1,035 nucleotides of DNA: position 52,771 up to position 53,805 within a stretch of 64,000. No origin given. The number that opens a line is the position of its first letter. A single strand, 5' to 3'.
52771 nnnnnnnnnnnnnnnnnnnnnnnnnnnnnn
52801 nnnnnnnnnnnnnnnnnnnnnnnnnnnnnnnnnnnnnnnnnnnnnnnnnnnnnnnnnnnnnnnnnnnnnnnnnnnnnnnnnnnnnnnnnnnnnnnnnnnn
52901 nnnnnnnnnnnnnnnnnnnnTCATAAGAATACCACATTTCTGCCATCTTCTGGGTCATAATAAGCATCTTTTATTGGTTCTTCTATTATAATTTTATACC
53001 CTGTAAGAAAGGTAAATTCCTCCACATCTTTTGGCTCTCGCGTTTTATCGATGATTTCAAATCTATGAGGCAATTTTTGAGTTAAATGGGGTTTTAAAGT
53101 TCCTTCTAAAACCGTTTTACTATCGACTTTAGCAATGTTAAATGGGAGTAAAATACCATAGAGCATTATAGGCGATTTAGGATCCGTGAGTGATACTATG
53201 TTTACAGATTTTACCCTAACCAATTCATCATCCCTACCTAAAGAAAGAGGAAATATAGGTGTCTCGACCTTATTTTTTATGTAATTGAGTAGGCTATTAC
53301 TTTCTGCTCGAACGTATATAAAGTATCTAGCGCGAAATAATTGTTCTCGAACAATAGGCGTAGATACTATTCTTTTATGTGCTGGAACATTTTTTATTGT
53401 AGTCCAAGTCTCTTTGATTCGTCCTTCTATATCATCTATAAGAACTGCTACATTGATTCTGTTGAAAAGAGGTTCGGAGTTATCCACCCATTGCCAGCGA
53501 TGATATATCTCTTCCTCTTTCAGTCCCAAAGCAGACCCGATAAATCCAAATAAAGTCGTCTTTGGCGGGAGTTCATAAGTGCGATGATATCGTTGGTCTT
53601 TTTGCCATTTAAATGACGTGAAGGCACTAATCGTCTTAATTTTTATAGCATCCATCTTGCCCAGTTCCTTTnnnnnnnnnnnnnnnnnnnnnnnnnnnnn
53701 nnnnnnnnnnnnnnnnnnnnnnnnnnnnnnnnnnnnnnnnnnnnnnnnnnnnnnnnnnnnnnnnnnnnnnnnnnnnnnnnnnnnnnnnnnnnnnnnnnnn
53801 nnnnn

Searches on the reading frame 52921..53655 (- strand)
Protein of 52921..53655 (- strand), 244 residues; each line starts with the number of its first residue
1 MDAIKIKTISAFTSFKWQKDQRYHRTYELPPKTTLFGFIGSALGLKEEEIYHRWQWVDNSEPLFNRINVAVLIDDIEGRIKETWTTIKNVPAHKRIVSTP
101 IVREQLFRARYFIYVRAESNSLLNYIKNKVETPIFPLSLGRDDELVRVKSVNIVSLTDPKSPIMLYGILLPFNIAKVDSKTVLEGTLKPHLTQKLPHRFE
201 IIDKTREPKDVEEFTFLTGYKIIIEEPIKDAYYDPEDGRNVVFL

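Call 5: search_protein_families(library=padloc, proteins=[window:52921-53655:-], max_evalue=0.01)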
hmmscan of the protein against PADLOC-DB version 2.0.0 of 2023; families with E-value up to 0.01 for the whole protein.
window:52921-53655:- (244 aa): 18 families
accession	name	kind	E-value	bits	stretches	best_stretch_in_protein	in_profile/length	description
PDLC00947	Cas5b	-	1.1e-16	59.2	1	1-216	1-197/217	"CRISPR-associated protein Cas5, subtype I-B/TNEAP"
PDLC01271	Cas5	-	1.5e-15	55.7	1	5-158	2-135/170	CAS-I-B; effector_G5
PDLC01644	Cas5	-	5.6e-14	50.9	1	10-183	8-171/192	CAS-I; effector_G5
PDLC01306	Cas5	-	2.5e-11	42.1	1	23-157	20-139/174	CAS-I; effector_G5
PDLC01432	Cas5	-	3.2e-11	41.9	1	1-171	1-156/211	CAS-I-B; effector_G5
PDLC01305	Cas5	-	5.3e-11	40.9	1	14-170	11-157/174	CAS-I-B; effector_G5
PDLC01197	Cas5b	-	2.3e-10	38.6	1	23-232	24-201/215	CAS-I-B; effector_G5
PDLC01453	Cas5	-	1.3e-09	36.2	1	1-241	1-204/205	CAS-I; effector_G5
PDLC02096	Cas5b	-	1.8e-09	35.6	1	25-155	25-144/223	-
PDLC01369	Cas5e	-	1.9e-08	32.6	1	20-141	17-128/163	CAS-I-E; effector_G5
PDLC01258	Cas5e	-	2e-08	32.5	1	20-141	17-130/165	CAS-I-E; effector_G5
PDLC00951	Cas5b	-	3.7e-07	28.2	1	3-152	2-149/241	"CRISPR-associated protein Cas5, subtype I-B/HMARI"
PDLC00950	Cas5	-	2.1e-05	22.3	1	23-45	21-43/43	CRISPR-associated protein Cas5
PDLC02094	Cas5b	-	3e-05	21.4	1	89-188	205-298/358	-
PDLC02095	Cas5b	-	8.2e-05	20.4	1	12-145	10-136/199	-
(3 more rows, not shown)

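Call 6: search_protein_families(library=ncbifam, proteins=[window:52921-53655:-], max_evalue=0.01)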
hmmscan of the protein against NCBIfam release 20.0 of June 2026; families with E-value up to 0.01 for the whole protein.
window:52921-53655:- (244 aa): 3 families
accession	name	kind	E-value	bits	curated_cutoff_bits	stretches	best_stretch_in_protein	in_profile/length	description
TIGR01895.1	cas_Cas5t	exception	4.1e-16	59.2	96.7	1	1-216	1-197/217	type I-B CRISPR-associated protein Cas5b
TIGR02592.1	cas_Cas5h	exception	1.4e-06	28.2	97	1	3-152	2-149/241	type I-B CRISPR-associated protein Cas5b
TIGR02593.1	CRISPR_cas5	subfamily_domain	7.9e-05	22.3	17.8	1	23-45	21-43/43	CRISPR-associated protein Cas5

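Call 7: search_protein_families(library=pfam, proteins=[window:52921-53655:-], max_evalue=0.01)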
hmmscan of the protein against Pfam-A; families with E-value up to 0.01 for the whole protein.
window:52921-53655:- (244 aa): 1 family
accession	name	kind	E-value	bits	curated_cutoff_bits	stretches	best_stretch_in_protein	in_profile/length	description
PF09704.15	Cas_Cas5d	-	8.9e-09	36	23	1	19-160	19-162/217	CRISPR-associated protein (Cas_Cas5)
